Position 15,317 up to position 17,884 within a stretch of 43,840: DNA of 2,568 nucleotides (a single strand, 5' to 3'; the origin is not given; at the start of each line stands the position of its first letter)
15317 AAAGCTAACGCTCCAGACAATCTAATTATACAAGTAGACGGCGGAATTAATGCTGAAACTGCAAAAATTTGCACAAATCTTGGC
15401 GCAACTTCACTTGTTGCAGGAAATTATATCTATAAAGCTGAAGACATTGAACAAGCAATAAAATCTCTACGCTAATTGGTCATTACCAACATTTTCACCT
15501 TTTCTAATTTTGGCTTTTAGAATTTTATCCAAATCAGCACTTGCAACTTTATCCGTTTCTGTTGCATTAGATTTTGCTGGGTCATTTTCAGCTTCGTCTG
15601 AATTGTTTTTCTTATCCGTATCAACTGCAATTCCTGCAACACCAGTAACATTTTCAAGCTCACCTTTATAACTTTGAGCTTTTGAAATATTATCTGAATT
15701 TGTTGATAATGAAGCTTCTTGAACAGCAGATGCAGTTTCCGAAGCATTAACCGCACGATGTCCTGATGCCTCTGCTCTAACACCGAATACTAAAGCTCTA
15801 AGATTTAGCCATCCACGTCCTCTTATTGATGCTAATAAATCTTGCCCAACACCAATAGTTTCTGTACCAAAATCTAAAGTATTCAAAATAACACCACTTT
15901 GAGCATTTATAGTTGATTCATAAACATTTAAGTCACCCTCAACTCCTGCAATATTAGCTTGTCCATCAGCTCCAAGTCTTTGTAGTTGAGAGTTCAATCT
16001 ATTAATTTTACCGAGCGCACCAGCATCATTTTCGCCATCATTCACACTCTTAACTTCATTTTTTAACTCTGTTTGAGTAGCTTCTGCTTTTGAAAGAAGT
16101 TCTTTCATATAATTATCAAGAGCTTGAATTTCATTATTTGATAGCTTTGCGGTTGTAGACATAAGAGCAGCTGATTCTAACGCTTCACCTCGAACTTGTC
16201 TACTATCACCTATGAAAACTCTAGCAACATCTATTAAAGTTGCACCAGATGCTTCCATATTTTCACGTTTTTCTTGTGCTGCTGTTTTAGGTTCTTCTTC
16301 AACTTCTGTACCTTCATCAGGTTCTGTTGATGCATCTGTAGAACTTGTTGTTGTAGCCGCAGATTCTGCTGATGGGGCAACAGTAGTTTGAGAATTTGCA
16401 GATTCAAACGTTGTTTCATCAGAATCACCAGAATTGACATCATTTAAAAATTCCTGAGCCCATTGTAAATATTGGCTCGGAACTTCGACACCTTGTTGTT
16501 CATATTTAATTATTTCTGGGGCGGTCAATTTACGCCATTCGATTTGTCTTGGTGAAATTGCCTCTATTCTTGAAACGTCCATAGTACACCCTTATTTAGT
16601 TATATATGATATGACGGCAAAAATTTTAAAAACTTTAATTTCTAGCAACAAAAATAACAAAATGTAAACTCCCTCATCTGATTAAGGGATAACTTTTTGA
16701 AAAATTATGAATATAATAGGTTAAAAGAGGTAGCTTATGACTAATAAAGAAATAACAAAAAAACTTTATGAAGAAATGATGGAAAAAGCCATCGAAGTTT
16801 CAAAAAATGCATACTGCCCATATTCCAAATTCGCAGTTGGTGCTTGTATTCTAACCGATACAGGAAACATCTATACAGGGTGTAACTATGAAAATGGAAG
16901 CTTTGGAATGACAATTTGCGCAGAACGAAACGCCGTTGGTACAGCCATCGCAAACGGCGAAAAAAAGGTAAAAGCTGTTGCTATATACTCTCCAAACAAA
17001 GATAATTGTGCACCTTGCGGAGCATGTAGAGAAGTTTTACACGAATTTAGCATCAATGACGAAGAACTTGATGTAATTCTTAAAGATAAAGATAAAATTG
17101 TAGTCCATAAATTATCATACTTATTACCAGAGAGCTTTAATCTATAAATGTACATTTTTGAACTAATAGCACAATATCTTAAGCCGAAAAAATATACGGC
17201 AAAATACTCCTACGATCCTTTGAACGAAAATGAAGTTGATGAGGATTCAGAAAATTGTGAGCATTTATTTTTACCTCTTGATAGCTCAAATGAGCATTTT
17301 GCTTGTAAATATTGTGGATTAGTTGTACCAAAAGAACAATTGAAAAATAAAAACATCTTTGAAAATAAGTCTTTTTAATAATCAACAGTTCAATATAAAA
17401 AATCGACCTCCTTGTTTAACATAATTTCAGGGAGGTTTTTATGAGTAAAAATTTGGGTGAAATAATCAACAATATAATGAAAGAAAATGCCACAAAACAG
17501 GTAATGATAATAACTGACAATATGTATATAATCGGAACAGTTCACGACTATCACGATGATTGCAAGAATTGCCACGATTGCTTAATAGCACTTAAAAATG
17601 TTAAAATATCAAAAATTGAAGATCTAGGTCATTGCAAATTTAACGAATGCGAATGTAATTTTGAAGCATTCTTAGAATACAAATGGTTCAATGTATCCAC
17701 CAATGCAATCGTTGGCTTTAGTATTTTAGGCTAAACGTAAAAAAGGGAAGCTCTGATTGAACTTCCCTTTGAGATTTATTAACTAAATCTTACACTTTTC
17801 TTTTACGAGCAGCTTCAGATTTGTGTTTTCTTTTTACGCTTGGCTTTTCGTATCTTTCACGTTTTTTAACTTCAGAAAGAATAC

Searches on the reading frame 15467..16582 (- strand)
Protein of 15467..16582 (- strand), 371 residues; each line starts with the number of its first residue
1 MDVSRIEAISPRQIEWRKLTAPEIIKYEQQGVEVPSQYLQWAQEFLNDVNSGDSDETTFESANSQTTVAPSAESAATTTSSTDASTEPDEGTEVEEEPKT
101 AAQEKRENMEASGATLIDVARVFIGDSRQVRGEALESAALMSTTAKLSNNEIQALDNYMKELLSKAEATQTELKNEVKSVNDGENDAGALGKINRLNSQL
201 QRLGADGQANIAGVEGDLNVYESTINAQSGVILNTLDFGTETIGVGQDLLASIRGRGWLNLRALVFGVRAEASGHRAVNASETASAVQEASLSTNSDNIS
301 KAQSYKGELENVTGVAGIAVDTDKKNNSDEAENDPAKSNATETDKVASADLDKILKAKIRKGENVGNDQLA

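Call 8: search_protein_families(library=pfam, proteins=[window:15467-16582:-], max_evalue=0.01)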
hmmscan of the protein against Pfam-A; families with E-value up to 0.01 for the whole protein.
window:15467-16582:- (371 aa): 0 families

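Call 12: find_encoding_contigs(protein=window:15467-16582:-, flank=3000, max_places=6)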
Protein window:15467-16582:- (371 aa): 6 contigs read that carry it; 2 places shown.
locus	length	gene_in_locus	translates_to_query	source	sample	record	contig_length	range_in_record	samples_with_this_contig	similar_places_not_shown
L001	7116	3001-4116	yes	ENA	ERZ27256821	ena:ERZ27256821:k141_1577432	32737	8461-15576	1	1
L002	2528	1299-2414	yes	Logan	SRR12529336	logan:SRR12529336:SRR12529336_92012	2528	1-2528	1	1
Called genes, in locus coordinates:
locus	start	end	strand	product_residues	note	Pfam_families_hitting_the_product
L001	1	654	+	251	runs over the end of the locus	PF02775:TPP_enzyme_C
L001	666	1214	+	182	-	PF01558:POR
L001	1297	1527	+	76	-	-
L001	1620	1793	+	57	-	PF01165:Ribosomal_S21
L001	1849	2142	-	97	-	-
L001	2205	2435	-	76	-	-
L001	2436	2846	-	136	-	PF08211:dCMP_cyt_deam_2, PF00383:dCMP_cyt_deam_1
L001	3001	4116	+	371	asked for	-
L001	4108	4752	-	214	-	PF00834:Ribul_P_3_epim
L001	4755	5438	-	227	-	PF22935:RM44_endonuclase (weak), PF14622:Ribonucleas_3_3, PF00636:Ribonuclease_3, PF00035:dsrm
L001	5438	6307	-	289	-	PF01148:CTP_transf_1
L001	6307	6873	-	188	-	PF01765:RRF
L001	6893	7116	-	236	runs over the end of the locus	PF00696:AA_kinase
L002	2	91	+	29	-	?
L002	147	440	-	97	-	-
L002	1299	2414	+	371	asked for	-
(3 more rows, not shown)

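Call 17: find_homologous_proteins(query=window:15467-16582:-, max_evalue=0.001)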
Query window:15467-16582:- (371 aa): 116 proteins with E <= 0.001 among 8000 candidates.
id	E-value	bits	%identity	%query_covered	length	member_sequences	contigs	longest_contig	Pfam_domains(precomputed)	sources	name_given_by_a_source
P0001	8.9e-225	763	99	100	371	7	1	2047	-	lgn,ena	-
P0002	8.1e-142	491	66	100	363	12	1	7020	-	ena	-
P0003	7.5e-141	487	67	100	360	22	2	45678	-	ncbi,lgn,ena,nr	ncbi:hypothetical protein J6A64_00660 [bacterium]|nr:hypothetical protein [bacterium]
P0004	2.2e-135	469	64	99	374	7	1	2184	-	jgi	jgi:hypothetical protein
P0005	1.1e-131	457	62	100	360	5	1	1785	-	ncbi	-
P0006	1.6e-130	453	61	100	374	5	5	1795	-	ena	-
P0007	2.1e-130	453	60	100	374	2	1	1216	-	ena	-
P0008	3.0e-128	446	61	100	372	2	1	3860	-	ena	-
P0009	1.6e-127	444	59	100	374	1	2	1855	-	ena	-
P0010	3.6e-126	439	59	100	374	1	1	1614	-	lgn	-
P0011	9.0e-124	431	60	99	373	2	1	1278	-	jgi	jgi:hypothetical protein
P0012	4.6e-120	419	60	100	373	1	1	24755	-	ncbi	-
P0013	2.7e-109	384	53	100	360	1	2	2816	-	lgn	-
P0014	4.8e-104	366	53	98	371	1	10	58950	-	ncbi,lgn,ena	-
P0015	9.1e-104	366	53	99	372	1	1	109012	-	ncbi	-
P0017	7.5e-102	359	53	98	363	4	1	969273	-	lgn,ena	-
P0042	2.3e-84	302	48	98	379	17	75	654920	-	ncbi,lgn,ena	-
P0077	1.4e-71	260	42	98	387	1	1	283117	-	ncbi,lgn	-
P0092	6.6e-57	212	38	99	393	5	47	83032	-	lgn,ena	-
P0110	5.8e-45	172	33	99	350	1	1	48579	-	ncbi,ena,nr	ncbi:hypothetical protein HDR58_08175 [bacterium]|nr:hypothetical protein [bacterium]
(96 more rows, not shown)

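Call 19: find_encoding_contigs(protein=P0017, flank=10000, max_places=2)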
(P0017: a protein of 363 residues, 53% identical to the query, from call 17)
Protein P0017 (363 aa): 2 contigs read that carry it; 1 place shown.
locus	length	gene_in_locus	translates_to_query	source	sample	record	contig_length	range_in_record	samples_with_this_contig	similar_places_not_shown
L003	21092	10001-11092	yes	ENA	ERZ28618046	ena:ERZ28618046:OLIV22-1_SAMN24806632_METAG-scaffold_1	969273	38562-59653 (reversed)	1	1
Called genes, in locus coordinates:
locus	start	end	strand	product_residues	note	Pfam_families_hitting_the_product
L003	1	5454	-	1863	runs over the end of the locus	PF24430:DUF7553 (faint)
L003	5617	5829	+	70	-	PF12797:Fer4_2 (faint), PF12837:Fer4_6 (weak), PF13237:Fer4_10 (faint), PF14697:Fer4_21 (faint), PF00037:Fer4 (weak), PF12800:Fer4_4 (faint), PF12838:Fer4_7, PF13187:Fer4_9 (weak), +1 more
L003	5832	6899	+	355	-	PF01855:POR_N, PF02780:Transketolase_C (weak), PF17147:PFOR_II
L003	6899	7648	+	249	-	PF02775:TPP_enzyme_C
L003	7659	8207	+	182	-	PF01558:POR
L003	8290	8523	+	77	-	-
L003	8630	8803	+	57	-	PF01165:Ribosomal_S21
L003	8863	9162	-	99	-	-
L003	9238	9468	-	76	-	-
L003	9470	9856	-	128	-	PF00383:dCMP_cyt_deam_1, PF08211:dCMP_cyt_deam_2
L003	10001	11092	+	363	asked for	-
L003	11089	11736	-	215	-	PF00834:Ribul_P_3_epim, PF04131:NanE (faint)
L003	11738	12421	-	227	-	PF22935:RM44_endonuclase (weak), PF14622:Ribonucleas_3_3, PF00636:Ribonuclease_3, PF00035:dsrm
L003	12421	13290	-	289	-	PF01148:CTP_transf_1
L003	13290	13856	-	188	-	PF01765:RRF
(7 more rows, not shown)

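Call 20: find_encoding_contigs(protein=P0042, flank=10000, max_places=2)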
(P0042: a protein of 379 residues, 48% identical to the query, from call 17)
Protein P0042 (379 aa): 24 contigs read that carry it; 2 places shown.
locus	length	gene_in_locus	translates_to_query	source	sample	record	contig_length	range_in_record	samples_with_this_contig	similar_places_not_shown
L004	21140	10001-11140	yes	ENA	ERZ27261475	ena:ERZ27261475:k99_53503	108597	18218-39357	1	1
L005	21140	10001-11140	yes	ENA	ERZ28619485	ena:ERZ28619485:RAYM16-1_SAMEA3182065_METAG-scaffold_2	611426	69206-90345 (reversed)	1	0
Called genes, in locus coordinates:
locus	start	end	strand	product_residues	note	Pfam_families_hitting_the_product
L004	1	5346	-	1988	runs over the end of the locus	-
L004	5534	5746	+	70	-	PF12837:Fer4_6 (faint), PF13237:Fer4_10 (faint), PF00037:Fer4 (faint), PF14697:Fer4_21 (faint), PF12838:Fer4_7, PF13187:Fer4_9 (weak)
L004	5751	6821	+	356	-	PF01855:POR_N, PF02780:Transketolase_C, PF17147:PFOR_II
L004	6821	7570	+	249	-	PF02775:TPP_enzyme_C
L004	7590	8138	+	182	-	PF01558:POR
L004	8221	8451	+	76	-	-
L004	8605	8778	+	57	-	PF01165:Ribosomal_S21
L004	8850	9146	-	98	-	-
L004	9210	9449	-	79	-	-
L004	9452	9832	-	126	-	PF00383:dCMP_cyt_deam_1, PF08211:dCMP_cyt_deam_2, PF14421:LmjF365940-deam (faint)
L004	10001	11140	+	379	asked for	-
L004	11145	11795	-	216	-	PF00834:Ribul_P_3_epim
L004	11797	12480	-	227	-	PF22935:RM44_endonuclase (weak), PF14622:Ribonucleas_3_3, PF00636:Ribonuclease_3, PF00035:dsrm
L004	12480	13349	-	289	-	PF01148:CTP_transf_1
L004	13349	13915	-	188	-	PF01765:RRF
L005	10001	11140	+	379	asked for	-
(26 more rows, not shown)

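Call 21: find_encoding_contigs(protein=P0077, flank=10000, max_places=2)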
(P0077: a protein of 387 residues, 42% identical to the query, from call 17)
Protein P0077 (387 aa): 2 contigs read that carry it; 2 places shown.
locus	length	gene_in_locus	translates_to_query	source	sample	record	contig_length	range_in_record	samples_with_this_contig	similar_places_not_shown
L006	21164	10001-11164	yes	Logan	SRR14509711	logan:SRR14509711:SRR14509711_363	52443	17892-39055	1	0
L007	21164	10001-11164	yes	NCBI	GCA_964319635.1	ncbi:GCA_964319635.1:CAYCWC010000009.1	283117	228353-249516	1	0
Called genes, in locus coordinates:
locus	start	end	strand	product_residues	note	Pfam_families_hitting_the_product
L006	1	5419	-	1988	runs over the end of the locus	-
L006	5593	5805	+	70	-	PF12797:Fer4_2 (faint), PF12837:Fer4_6 (weak), PF13237:Fer4_10 (weak), PF00037:Fer4 (weak), PF14697:Fer4_21 (weak), PF12838:Fer4_7, PF13187:Fer4_9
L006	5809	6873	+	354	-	PF01855:POR_N, PF02780:Transketolase_C (weak), PF17147:PFOR_II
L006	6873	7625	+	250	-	PF02775:TPP_enzyme_C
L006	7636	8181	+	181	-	PF01558:POR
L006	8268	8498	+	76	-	-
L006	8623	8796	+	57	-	PF01165:Ribosomal_S21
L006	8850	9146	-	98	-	-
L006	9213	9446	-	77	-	-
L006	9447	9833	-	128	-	PF00383:dCMP_cyt_deam_1, PF08211:dCMP_cyt_deam_2, PF14421:LmjF365940-deam (faint)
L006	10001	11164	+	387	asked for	-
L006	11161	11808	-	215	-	PF00834:Ribul_P_3_epim, PF04131:NanE (weak)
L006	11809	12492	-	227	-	PF22935:RM44_endonuclase (weak), PF14622:Ribonucleas_3_3, PF00636:Ribonuclease_3, PF00035:dsrm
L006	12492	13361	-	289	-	PF01148:CTP_transf_1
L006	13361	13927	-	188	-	PF01765:RRF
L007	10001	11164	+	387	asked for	-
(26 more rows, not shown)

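Call 47: predict_structure(alignment_id=A2)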
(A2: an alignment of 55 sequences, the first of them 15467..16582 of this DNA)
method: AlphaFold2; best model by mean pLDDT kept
length: 371 residues; sequences in the alignment: 55
mean_pLDDT: 79.5   pTM: 0.60
mean pLDDT of the five models: 79.5, 78.9, 78.5, 76.2, 75.6
residues with pLDDT >= 90: 228; 70-90: 35; 50-70: 20; < 50: 88
segments of 3 or more residues with pLDDT < 50: 1-3, 5-10, 55-90, 323-348, 361-371
pLDDT, mean of each block of 10 residues (from residue 1): 45 83 92 93 88 52 40 34 42 72 96 97 98 98 98 97 98 95 87 96 96 96 97 98 97 81 95 98 98 98 96 87 39 33 45 49 41 43
secondary structure, 60 per line:
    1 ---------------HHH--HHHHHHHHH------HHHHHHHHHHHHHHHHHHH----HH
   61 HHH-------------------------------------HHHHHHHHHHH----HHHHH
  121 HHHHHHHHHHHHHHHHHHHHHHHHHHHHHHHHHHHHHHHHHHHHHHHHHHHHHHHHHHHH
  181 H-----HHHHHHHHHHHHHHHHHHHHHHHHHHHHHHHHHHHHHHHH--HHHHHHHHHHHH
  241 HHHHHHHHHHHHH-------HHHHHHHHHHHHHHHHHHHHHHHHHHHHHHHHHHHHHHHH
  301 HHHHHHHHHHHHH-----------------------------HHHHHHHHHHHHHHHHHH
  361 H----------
elements in order: H21-29 H36-54 H59-63 H101-111 H116-181 H187-226 H229-253 H261-313 H343-361

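Call 50: fold_search(model_id=the predicted structure, library=pdb)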
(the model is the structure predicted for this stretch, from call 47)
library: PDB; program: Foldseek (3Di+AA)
matches with E <= 10: 811; with E <= 0.001: 0
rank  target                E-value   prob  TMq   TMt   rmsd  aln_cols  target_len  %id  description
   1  9rn6_A                7.6e-03  1.00  0.25  0.35   8.9       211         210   16  Crystal structure of a protein mimic of SARS-CoV-2 spike's HR1 domain in complex with two nanobodies bound to differen (released 2026-01-21)
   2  4phq_B                1.1e-02  0.95  0.20  0.25  21.4       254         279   11  ClyA CC6/264 ox (6-303) (released 2014-09-24)
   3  4tql_B                1.2e-02  1.00  0.28  0.37   9.1       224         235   12  Computationally designed three helix bundle (released 2014-10-15)
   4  5sv0_B                1.3e-02  1.00  0.29  0.44  10.4       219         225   13  Structure of the ExbB/ExbD complex from E. coli at pH 7.0 (released 2016-09-28)
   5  4tql_A                1.3e-02  0.85  0.16  0.22  14.0       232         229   13  Computationally designed three helix bundle (released 2014-10-15)
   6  7ajq_A                1.9e-02  1.00  0.28  0.40  10.0       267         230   13  cryo-EM structure of ExbBD from Serratia Marcescens (released 2021-10-06)
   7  6ye4_A                2.3e-02  0.96  0.24  0.32  12.0       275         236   14  Structure of ExbB pentamer from Serratia marcescens by single particle cryo electron microscopy (released 2021-03-31)
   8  6tyi_A                2.4e-02  0.99  0.26  0.37   9.4       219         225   15  ExbB-ExbD complex in MSP1E3D1 nanodisc (released 2019-10-16)
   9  5sv0_D                3.0e-02  1.00  0.28  0.45  10.4       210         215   13  Structure of the ExbB/ExbD complex from E. coli at pH 7.0 (released 2016-09-28)
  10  5zfp_B                3.3e-02  1.00  0.29  0.47   9.6       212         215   13  Structure of the ExbB/ExbD hexameric complex (released 2018-05-09)
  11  4pho_B                3.4e-02  0.92  0.22  0.27  19.8       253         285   13  ClyA CC6/264 ox (2-303) (released 2014-09-24)
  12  7zr2_A                4.6e-02  1.00  0.39  0.58   5.8       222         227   17  Crystal structure of a chimeric protein mimic of SARS-CoV-2 Spike HR1 in complex with HR2 (released 2022-11-09)
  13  8zyv_D                4.8e-02  0.66  0.18  0.25  13.7       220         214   12  Bacterial flagellar sodium-driven stator PomA5PomB2 with 100 mM NaCl (released 2025-01-01)
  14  5sv0_J                5.0e-02  0.99  0.27  0.41   9.2       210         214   14  Structure of the ExbB/ExbD complex from E. coli at pH 7.0 (released 2016-09-28)
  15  4pho_C                5.3e-02  0.84  0.21  0.25  19.4       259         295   12  ClyA CC6/264 ox (2-303) (released 2014-09-24)
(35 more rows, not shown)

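Call 54: search_protein_families(library=ncbifam, proteins=[window:15467-16582:-], max_evalue=0.1)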
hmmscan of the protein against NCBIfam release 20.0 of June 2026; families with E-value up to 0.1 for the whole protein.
window:15467-16582:- (371 aa): 0 families

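Call 70: find_encoding_contigs(protein=P0110, flank=10000, max_places=1)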
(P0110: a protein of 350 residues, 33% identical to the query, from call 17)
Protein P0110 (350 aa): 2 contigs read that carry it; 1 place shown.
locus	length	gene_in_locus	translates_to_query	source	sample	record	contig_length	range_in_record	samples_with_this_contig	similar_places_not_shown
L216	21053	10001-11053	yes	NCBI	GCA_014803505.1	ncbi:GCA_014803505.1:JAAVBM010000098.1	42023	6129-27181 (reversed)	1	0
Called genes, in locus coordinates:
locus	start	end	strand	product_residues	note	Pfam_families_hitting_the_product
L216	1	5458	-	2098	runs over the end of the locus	-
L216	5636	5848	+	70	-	PF12797:Fer4_2 (weak), PF12837:Fer4_6 (weak), PF13237:Fer4_10 (faint), PF00037:Fer4 (weak), PF14697:Fer4_21 (weak), PF12838:Fer4_7, PF13187:Fer4_9 (weak)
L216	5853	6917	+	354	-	PF01855:POR_N, PF02780:Transketolase_C (weak), PF17147:PFOR_II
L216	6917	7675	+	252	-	PF02775:TPP_enzyme_C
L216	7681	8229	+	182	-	PF01558:POR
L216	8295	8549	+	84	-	-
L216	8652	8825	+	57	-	PF01165:Ribosomal_S21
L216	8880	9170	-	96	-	-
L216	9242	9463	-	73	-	-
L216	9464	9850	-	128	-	PF00383:dCMP_cyt_deam_1, PF08211:dCMP_cyt_deam_2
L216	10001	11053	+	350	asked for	-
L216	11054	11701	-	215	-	PF00834:Ribul_P_3_epim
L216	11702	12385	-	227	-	PF22935:RM44_endonuclase, PF14622:Ribonucleas_3_3, PF00636:Ribonuclease_3, PF00035:dsrm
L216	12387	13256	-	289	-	PF01148:CTP_transf_1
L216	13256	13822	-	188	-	PF01765:RRF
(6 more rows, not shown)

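Call 71: find_encoding_contigs(protein=P0092, flank=10000, max_places=1)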
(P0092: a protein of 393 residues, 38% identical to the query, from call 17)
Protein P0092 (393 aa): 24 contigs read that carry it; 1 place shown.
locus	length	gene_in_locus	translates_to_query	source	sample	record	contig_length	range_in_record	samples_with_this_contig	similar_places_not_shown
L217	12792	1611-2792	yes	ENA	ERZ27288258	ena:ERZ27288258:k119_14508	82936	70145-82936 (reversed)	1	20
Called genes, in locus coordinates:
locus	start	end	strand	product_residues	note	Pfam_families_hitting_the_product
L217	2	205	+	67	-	?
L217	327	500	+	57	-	PF01165:Ribosomal_S21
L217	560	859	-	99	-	-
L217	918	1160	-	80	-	-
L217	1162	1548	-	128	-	PF00383:dCMP_cyt_deam_1, PF08211:dCMP_cyt_deam_2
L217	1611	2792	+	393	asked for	-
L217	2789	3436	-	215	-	PF00834:Ribul_P_3_epim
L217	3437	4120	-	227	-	PF22935:RM44_endonuclase (weak), PF14622:Ribonucleas_3_3, PF00636:Ribonuclease_3, PF00035:dsrm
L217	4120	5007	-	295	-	PF01148:CTP_transf_1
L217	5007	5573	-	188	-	PF01765:RRF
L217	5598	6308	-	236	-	PF00696:AA_kinase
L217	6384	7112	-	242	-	PF02308:MgtC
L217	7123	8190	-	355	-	PF12911:OppC_N, PF00528:BPD_transp_1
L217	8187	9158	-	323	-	PF19300:BPD_transp_1_N, PF00528:BPD_transp_1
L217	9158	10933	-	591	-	PF00496:SBP_bac_5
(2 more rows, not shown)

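Call 115: search_protein_representatives(alignment_id=A2)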
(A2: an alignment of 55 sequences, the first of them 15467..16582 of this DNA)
Query: 55 sequences, 379 profile positions. Proteins with E-value up to 0.001 (for the whole library): 201; up to 1e-10: 153; up to 1e-30: 96. The best 150 are listed.
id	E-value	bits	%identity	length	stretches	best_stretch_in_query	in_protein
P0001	5.5e-140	483.3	-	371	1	1-378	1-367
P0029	9.3e-139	479.2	-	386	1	1-378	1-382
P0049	8.2e-136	469.5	-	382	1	1-377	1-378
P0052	1.9e-132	458.5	-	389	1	1-378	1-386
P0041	6.7e-132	456.6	-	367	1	1-377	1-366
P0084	1.2e-129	449.2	-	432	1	1-377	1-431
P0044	1.1e-126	439.4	-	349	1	1-378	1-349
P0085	4.5e-124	430.9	-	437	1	1-377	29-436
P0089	5.2e-122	424.1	-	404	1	1-377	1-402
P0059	1.8e-121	422.4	-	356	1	1-377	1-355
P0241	5.3e-120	417.5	-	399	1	1-377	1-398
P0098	3.6e-119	414.8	-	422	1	1-378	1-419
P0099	6.5e-115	400.7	-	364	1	1-378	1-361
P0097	8.9e-113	393.7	-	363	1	1-378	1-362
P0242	3.7e-111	388.4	-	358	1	1-376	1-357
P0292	2.8e-44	168.3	-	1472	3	75-355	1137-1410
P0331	1.9e-23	99.7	-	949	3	90-361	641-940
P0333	8.3e-23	97.6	-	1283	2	192-336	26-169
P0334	1.7e-22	96.6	-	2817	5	81-343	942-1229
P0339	4.2e-20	88.7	-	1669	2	83-348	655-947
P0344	1.6e-18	83.5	-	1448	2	59-361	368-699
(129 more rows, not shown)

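Call 117: search_protein_families(library=pfam, proteins=[P0292, P0334, P0339, P0344, P0331, P0333], max_evalue=0.001)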
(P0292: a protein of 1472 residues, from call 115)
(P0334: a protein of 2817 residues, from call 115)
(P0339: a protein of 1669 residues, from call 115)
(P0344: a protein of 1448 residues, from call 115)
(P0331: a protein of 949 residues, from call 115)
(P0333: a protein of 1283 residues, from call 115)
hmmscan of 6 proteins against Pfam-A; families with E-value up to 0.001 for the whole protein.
P0292 (1472 aa): 0 families

P0334 (2817 aa): 0 families

P0339 (1669 aa): 0 families

P0344 (1448 aa): 0 families

P0331 (949 aa): 0 families

P0333 (1283 aa): 0 families

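Call 118: find_encoding_contigs(protein=P0003, flank=10000, max_places=2)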
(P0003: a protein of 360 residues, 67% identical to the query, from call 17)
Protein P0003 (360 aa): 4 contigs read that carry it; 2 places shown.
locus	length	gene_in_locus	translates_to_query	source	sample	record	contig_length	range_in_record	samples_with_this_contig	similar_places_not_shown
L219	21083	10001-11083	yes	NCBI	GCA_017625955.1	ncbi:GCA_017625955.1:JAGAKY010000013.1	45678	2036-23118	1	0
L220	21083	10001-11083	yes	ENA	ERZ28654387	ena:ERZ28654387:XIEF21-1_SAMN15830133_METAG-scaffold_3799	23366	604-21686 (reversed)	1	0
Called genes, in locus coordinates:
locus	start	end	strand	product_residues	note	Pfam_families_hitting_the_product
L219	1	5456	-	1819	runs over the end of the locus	PF04513:Baculo_PEP_C (faint)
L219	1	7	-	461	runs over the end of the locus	PF01565:FAD_binding_4, PF02913:FAD-oxidase_C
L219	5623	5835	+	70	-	PF12797:Fer4_2 (faint), PF12837:Fer4_6 (faint), PF13237:Fer4_10 (weak), PF00037:Fer4 (weak), PF14697:Fer4_21 (weak), PF13187:Fer4_9, PF12838:Fer4_7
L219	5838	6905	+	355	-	PF01855:POR_N, PF02780:Transketolase_C, PF17147:PFOR_II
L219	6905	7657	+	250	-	PF02775:TPP_enzyme_C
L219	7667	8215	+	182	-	PF01558:POR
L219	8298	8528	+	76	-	-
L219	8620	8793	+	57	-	PF01165:Ribosomal_S21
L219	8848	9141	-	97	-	-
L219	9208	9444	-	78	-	-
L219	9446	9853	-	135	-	PF08211:dCMP_cyt_deam_2 (weak), PF00383:dCMP_cyt_deam_1, PF14421:LmjF365940-deam (faint)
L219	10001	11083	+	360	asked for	-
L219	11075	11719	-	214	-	PF00834:Ribul_P_3_epim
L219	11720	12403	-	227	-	PF22935:RM44_endonuclase (weak), PF14622:Ribonucleas_3_3, PF00636:Ribonuclease_3, PF00035:dsrm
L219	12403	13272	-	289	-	PF01148:CTP_transf_1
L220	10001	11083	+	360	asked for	-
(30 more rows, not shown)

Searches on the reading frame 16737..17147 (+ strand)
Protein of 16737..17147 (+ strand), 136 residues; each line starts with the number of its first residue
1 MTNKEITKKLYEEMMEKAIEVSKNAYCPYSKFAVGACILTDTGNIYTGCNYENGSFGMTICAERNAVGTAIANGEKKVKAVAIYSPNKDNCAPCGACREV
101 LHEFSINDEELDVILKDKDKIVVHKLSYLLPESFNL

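Call 8: search_protein_families(library=pfam, proteins=[window:16737-17147:+], max_evalue=0.01)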
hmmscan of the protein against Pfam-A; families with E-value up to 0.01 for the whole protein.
window:16737-17147:+ (136 aa): 3 families
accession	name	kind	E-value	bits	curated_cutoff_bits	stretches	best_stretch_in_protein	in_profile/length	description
PF00383.29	dCMP_cyt_deam_1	-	1.8e-21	76.3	25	1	11-107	4-96/102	Cytidine and deoxycytidylate deaminase zinc-binding region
PF08211.18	dCMP_cyt_deam_2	-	3.9e-08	34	25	1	9-78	39-108/130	Cytidine and deoxycytidylate deaminase zinc-binding region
PF14421.12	LmjF365940-deam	-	7.5e-05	23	27.1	0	42-74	58-90/218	LmjF365940 subfamily CDD/CDA-like deaminase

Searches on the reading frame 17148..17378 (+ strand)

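Call 8: search_protein_families(library=pfam, proteins=[window:17148-17378:+], max_evalue=0.01)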
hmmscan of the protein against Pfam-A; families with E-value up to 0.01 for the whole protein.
window:17148-17378:+ (76 aa): 1 family
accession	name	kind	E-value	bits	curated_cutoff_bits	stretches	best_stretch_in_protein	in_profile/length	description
PF08271.17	Zn_Ribbon_TF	-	0.002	18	29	1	36-68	5-37/43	TFIIB zinc-binding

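Call 106: search_protein_families(library=pfam, proteins=[window:17148-17378:+], max_evalue=10)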
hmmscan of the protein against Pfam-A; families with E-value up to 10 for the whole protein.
window:17148-17378:+ (76 aa): 4 families
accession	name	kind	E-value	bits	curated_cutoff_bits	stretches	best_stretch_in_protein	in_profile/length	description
PF08271.17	Zn_Ribbon_TF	-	0.002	18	29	1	36-68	5-37/43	TFIIB zinc-binding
PF02748.20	PyrI_C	-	0.039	14.2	23.4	1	35-62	18-45/48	Aspartate carbamoyltransferase regulatory chain, metal binding domain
PF10276.14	zf-CHCC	-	0.047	14.1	27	1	40-58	18-35/37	Zinc-finger domain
PF24446.1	DUF7565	-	0.096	13.5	27.1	1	30-74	9-53/92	Family of unknown function (DUF7565)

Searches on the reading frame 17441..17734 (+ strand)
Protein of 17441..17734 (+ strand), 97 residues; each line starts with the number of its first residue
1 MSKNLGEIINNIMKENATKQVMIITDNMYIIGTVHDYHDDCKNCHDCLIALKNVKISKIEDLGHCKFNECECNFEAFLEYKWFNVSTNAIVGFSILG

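Call 8: search_protein_families(library=pfam, proteins=[window:17441-17734:+], max_evalue=0.01)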
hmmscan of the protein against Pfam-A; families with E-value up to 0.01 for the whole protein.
window:17441-17734:+ (97 aa): 0 families

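Call 106: search_protein_families(library=pfam, proteins=[window:17441-17734:+], max_evalue=10)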
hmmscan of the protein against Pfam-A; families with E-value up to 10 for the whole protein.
window:17441-17734:+ (97 aa): 1 family
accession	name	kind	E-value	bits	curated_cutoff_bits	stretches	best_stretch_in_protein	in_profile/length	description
PF00075.30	RNase_H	-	0.083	13.5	25.8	1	8-59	50-101/141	RNase H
